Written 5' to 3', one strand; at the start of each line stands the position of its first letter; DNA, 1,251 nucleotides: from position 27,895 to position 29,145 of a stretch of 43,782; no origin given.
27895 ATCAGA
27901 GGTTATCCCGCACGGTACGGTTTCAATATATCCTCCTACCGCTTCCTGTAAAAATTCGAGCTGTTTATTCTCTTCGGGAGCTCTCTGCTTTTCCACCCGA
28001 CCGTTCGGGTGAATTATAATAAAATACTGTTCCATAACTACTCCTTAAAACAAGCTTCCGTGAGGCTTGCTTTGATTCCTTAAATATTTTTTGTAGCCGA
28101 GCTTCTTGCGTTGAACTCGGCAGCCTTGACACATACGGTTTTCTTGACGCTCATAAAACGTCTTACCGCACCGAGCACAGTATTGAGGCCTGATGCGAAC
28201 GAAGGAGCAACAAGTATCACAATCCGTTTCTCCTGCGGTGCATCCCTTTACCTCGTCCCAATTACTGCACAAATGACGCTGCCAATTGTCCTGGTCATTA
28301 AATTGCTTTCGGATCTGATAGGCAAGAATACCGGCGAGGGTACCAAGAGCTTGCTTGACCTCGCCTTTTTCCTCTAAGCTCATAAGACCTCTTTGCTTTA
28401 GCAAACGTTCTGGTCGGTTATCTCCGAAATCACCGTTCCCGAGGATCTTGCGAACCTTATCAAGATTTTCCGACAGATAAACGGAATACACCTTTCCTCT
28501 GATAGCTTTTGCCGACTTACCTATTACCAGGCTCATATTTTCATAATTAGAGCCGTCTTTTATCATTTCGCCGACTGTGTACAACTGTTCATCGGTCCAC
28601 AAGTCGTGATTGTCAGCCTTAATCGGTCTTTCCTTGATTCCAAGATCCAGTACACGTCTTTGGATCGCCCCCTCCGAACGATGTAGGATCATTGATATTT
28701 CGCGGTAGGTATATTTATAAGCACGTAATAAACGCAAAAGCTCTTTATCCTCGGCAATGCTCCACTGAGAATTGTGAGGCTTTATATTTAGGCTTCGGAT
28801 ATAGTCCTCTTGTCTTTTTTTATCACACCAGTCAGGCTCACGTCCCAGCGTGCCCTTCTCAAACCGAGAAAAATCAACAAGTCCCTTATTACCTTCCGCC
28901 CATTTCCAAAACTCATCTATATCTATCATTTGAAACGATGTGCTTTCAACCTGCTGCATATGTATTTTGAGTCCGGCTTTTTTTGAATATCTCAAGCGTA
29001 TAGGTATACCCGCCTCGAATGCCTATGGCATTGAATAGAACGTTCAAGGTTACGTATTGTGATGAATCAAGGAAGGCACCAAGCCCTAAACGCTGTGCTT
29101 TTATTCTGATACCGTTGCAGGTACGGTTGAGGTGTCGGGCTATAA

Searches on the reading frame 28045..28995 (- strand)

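Call 85: search_protein_families(library=phrogs, proteins=[window:28045-28995:-], max_evalue=0.00001)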
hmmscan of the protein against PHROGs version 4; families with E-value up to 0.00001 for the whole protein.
window:28045-28995:- (316 aa): 1 family
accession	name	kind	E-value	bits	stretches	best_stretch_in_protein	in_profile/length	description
phrog_323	-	transcription regulation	9.2e-14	52.7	1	66-171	85-187/319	transcriptional regulator, D5-like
